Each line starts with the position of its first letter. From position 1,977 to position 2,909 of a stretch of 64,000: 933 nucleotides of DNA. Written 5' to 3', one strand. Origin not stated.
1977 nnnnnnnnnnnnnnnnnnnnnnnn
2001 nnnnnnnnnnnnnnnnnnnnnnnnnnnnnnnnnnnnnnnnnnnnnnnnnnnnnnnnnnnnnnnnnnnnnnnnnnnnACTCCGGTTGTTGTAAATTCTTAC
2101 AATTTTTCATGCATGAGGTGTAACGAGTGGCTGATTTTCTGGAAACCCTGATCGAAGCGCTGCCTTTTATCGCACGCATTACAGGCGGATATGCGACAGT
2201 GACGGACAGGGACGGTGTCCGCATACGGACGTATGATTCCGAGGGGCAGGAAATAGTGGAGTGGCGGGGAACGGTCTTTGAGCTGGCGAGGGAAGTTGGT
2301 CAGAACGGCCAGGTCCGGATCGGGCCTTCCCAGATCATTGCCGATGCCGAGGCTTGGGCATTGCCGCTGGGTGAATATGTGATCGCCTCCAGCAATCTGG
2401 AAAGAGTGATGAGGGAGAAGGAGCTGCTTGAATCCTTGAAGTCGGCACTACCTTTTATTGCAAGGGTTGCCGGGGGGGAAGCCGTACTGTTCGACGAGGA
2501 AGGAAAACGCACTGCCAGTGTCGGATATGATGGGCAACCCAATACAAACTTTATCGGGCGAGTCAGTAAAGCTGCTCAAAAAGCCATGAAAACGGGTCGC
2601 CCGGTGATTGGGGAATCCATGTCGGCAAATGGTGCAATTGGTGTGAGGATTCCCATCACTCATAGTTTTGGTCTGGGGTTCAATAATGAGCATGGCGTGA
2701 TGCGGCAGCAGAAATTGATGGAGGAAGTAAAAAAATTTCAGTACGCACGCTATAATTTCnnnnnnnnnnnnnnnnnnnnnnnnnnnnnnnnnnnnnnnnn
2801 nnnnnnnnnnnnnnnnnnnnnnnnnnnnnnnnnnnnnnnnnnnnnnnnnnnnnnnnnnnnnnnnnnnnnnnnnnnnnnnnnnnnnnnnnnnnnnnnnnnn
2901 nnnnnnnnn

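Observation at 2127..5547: Uncharacterised sensory domain shared by a sigma-54 activator (tandem duplicated) and two transmembrane-less MCP-like transducers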

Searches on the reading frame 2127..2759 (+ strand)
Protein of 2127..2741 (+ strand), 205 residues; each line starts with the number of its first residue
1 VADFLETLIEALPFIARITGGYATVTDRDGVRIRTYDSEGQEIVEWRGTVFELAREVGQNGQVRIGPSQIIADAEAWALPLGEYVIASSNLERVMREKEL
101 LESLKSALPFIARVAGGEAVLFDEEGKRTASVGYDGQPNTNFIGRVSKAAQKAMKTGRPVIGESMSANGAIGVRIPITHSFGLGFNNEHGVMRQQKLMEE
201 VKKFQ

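Call 7: find_homologous_proteins(query=window:2127-2741:+)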
Query seq(205 aa) (205 aa): 8 proteins with E <= 0.001 among 647 candidates.
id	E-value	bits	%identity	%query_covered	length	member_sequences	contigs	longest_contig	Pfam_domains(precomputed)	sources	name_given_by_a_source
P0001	1.7e-101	356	99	82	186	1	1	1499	-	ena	-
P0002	5.2e-61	224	55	99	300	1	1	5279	PF00158.33,PF14532.13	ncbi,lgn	-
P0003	3.9e-56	208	50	100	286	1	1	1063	PF00158.33,PF14532.13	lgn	-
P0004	4.1e-49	185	63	70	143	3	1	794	-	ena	-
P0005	8.6e-48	181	58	76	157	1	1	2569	-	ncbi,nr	ncbi:MAG: norR 25, partial [Firmicutes bacterium]|nr:norR 25 [Bacillota bacterium]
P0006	1.4e-46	177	49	90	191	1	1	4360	-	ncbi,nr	ncbi:MAG TPA: sigma-54-dependent Fis family transcriptional regulator, partial [Pelotomaculum sp.]|n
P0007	7.2e-40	155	63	57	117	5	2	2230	-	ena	-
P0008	4.5e-34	136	42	96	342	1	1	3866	PF25601.2,PF02954.26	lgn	-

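Call 25: predict_structure(alignment_id=A3)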
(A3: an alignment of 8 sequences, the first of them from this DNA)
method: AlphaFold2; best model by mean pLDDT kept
length: 211 residues; sequences in the alignment: 8
mean_pLDDT: 90.4   pTM: 0.73
mean pLDDT of the five models: 90.4, 90.2, 89.4, 87.8, 87.2
residues with pLDDT >= 90: 152; 70-90: 50; 50-70: 8; < 50: 1
segments of 3 or more residues with pLDDT < 50: none
pLDDT, mean of each block of 10 residues (from residue 1): 86 94 96 96 95 94 88 90 94 91 95 91 96 91 91 96 84 94 91 83 66 47
secondary structure, 60 per line:
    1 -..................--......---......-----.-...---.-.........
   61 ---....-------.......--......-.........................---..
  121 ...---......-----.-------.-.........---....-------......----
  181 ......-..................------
elements in order: H2-19 E22-27 E31-36 H52-60 E64-67 E75-81 E84-89 H91-115 E119-123 E127-132 H148-156 E160-163 E171-176 E181-186 H188-205

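Call 29: search_solved_structures(query=A3, max_evalue=10)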
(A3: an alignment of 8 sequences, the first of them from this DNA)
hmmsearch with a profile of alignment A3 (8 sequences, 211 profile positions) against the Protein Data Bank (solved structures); distinct sequences matched with E-value up to 10: 9.
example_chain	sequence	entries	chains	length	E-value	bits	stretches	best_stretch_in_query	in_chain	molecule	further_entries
1hyw_A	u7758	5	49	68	0.15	14.7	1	28-70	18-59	HEAD-TO-TAIL JOINING PROTEIN W | Head completion protein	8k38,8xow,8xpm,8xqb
2l6q_A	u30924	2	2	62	0.17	14.5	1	28-69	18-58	Head-to-tail joining protein W (GpW) from bacteriophage origin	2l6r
4bls_A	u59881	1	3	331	0.21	14.2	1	101-152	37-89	NTPASE P4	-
2vht_A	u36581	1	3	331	0.22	14.2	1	101-152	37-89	NTPASE P4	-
4blt_A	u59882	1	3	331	0.22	14.2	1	101-152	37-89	NTPASE P4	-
1w44_A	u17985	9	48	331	0.22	14.2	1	101-152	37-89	NTPASE P4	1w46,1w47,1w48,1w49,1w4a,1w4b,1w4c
2vhj_A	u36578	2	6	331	0.22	14.2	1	101-152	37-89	NTPASE P4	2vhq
2vhc_A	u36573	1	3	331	0.23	14.1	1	101-152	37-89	NTPASE P4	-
2vhu_A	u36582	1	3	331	0.23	14.1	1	101-152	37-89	NTPASE P4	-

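Call 42: find_related_loci(query=A3, collection=genome_contigs, flank=10000)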
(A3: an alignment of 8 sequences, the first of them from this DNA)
Query A3 (211 aa) in genome_contigs; peptide patterns used: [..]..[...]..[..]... (x = any residue, [..] = any of these).
51 stretches matched a pattern; 41 encode a relative of the query (tblastn E <= 1e-3); 41 distinct loci.
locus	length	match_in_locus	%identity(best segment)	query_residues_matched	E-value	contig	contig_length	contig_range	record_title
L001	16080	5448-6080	69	1-211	1e-99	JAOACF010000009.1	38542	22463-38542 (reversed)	MAG: Negativicutes bacterium isolate SKW2 NODE_8_length_38542_cov_4.266970, whole genome shotgun sequence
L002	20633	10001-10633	67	1-211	2e-93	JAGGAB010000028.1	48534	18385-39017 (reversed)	MAG: Bacillota bacterium isolate CTSoil_079 scaffold_156, whole genome shotgun sequence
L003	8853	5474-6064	70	15-211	8e-93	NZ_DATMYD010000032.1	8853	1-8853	MAG: Sporomusa sp. isolate SMAG_U13137 k141_103791, whole genome shotgun sequence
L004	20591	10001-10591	71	15-211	3e-92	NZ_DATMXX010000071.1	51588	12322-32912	MAG: Sporomusa sp. isolate SMAG_U13131 k141_38555, whole genome shotgun sequence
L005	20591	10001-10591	70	15-211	1e-91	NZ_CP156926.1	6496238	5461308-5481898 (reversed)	Sporomusa aerivorans strain DSM 13326 chromosome, complete genome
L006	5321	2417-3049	63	1-211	7e-91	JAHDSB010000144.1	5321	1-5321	MAG: Clostridia bacterium isolate SV3-B14.1 k141_34137, whole genome shotgun sequence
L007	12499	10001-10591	68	15-211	1e-90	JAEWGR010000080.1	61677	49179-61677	MAG: Bacillota bacterium isolate OH_PBlB_39 k127_42606, whole genome shotgun sequence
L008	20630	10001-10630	65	1-211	3e-89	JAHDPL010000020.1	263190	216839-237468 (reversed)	MAG: Sporomusaceae bacterium isolate SM1-B11.1 k141_66109, whole genome shotgun sequence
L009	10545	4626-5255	65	1-211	1e-88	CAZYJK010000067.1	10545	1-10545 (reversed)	MAG TPA_asm: uncultured Veillonellaceae bacterium isolate binchicken_co280_225 genome assembly, contig: NODE_2913_length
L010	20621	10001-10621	63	5-211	8e-88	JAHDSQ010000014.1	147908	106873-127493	MAG: Clostridia bacterium isolate SV3-B7.1 k141_77540, whole genome shotgun sequence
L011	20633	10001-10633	65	1-211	9e-88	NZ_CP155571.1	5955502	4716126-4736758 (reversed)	Sporomusa acidovorans DSM 3132 chromosome, complete genome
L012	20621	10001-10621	65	3-211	6e-87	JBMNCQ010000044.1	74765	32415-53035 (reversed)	MAG: Peptococcaceae bacterium isolate Bins.048 NODE_803, whole genome shotgun sequence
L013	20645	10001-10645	61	1-211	9e-87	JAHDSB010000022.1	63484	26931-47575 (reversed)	MAG: Clostridia bacterium isolate SV3-B14.1 k141_89059, whole genome shotgun sequence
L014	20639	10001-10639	59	2-211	2e-77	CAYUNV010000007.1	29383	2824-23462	MAG TPA_asm: uncultured Negativicutes bacterium isolate binchicken_co104_52 genome assembly, contig: NODE_1189_length_29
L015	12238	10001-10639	58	15-211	3e-76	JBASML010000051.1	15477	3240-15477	MAG: Syntrophaceticus sp. isolate MFD13483_ilm_asm_bin7 k127_21011, whole genome shotgun sequence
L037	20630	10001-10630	39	1-211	7e-41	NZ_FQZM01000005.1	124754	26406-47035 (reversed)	Desulfofundulus thermosubterraneus DSM 16057, whole genome shotgun sequence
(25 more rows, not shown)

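Call 84: search_protein_families(library=pfam, alignment_id=A3, max_evalue=1)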
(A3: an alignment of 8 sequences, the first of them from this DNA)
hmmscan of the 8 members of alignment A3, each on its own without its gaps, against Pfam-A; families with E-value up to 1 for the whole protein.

A. member 1, seq(211 aa): 1 family
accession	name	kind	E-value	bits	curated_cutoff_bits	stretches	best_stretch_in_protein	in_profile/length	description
PF17203.10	sCache_3_2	-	0.057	13.9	28.4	0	119-168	56-101/140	Single cache domain 3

B. families by the number of members that match (of 8 scanned): 6 families
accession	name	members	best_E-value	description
PF17203.10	sCache_3_2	1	0.057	Single cache domain 3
PF18614.7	RNase_II_C_S1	1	0.062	RNase II-type exonuclease C-terminal S1 domain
PF00549.24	Ligase_CoA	1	0.091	CoA-ligase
PF19419.5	DUF5983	1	0.093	Family of unknown function (DUF5983) C-terminal domain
PF16550.10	RPN13_C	1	0.17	UCH-binding domain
PF15073.11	SPATA48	1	0.28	Spermatogenesis-associated protein 48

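Call 87: search_protein_families(library=pfam, proteins=[L037:5782-6873:+, L037:6974-8035:+, L037:8690-9982:+, L037:11955-12866:+, L037:12879-14105:+, L037:14106-15002:+, L037:15042-16448:+, L037:16485-17702:+, L037:17699-19411:+, L037:19414-20067:+], max_evalue=0.000001)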
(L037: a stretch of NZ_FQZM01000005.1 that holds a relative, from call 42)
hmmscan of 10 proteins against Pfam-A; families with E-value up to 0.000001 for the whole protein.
L037:5782-6873:+ (363 aa): 1 family
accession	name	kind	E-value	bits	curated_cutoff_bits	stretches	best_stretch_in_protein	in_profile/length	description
PF03480.18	DctP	-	1.4e-103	346.6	23.4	1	57-340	1-283/286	Bacterial extracellular solute-binding protein, family 7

L037:6974-8035:+ (353 aa): 1 family
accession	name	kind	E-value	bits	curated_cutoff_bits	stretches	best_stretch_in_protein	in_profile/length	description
PF03480.18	DctP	-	4.4e-105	351.5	23.4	1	55-337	1-283/286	Bacterial extracellular solute-binding protein, family 7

L037:8690-9982:+ (430 aa): 1 family
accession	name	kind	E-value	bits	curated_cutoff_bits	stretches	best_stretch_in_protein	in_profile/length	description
PF06808.19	DctM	-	1e-114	384.1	23.8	1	11-419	2-413/413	Tripartite ATP-independent periplasmic transporter, DctM component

L037:11955-12866:+ (303 aa): 3 families
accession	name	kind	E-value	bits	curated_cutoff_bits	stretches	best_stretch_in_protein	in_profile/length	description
PF03328.21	HpcH_HpaI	-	3.6e-49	167.5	25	1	9-227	1-221/221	HpcH/HpaI aldolase/citrate lyase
PF15617.12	C-C_Bond_Lyase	-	1.2e-11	44.9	28.4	1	203-291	236-319/320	C-C_Bond_Lyase of the TIM-Barrel fold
PF22484.2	DUF6986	-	1.6e-07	31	27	1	79-171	152-253/408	Domain of unknown function (DUF6986)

L037:12879-14105:+ (408 aa): 4 families
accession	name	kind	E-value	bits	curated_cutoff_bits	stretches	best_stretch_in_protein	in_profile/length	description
PF08442.15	ATP-grasp_2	-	1.9e-49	168.5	29.5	1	4-196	2-202/202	ATP-grasp domain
PF16114.10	Citrate_bind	-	1.4e-12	48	26.8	1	254-391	18-171/177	ATP citrate lyase citrate-binding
PF13549.11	ATP-grasp_5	-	2.5e-11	43.8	27.6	1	3-129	9-138/221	ATP-grasp domain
PF24948.1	Citrate_synth_N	-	4.8e-09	36.4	83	1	40-219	51-228/232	ATP-citrate synthase ATP-grasp domain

L037:14106-15002:+ (298 aa): 4 families
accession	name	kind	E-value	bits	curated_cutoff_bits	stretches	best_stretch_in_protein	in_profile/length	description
PF02629.25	CoA_binding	-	4.6e-25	88.6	22.3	1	7-98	2-96/97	CoA binding domain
PF13380.12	CoA_binding_2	-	7e-13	49.5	22.8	1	18-129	13-115/116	CoA binding domain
PF00549.24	Ligase_CoA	-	8.4e-13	49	24.5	1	156-279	1-126/128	CoA-ligase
PF13607.11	Succ_CoA_lig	-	1.3e-12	48.1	27.4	1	150-293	1-135/138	Succinyl-CoA ligase like flavodoxin domain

L037:15042-16448:+ (468 aa): 2 families
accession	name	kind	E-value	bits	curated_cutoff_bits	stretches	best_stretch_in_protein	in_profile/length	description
PF03972.19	MmgE_PrpD_N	-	6.2e-82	274.9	32.1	1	5-243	2-240/244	MmgE/PrpD N-terminal domain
PF19305.4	MmgE_PrpD_C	-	4.3e-47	160.6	32.1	1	266-435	1-171/173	MmgE/PrpD C-terminal domain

L037:16485-17702:+ (405 aa): 2 families
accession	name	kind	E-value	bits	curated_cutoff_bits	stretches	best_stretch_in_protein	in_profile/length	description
PF04432.18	FrhB_FdhB_C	-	5.2e-37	127.5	23.3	1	178-346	2-148/150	Coenzyme F420 hydrogenase/dehydrogenase, beta subunit C terminus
PF04422.18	FrhB_FdhB_N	-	3.1e-20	72.5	22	1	94-169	3-77/78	Coenzyme F420 hydrogenase/dehydrogenase, beta subunit N-term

L037:17699-19411:+ (570 aa): 4 families
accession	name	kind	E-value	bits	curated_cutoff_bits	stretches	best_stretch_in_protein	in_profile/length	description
PF00890.30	FAD_binding_2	-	2.8e-112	376.4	20.4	1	16-387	2-414/414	FAD binding domain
PF02910.25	Succ_DH_flav_C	-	6.2e-39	133.3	20.8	1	445-570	1-130/130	Fumarate reductase flavoprotein C-term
PF01266.30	DAO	-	3.1e-11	43.8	27.9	1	16-341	2-319/353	FAD dependent oxidoreductase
PF03486.20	HI0933_like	-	6.2e-09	36.1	50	0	132-398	102-242/244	HI0933-like protein Rossmann domain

L037:19414-20067:+ (217 aa): 1 family
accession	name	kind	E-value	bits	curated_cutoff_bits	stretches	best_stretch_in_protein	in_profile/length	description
PF13085.11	Fer2_3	-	7.4e-31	106.8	27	1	5-110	2-107/107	2Fe-2S iron-sulfur cluster binding domain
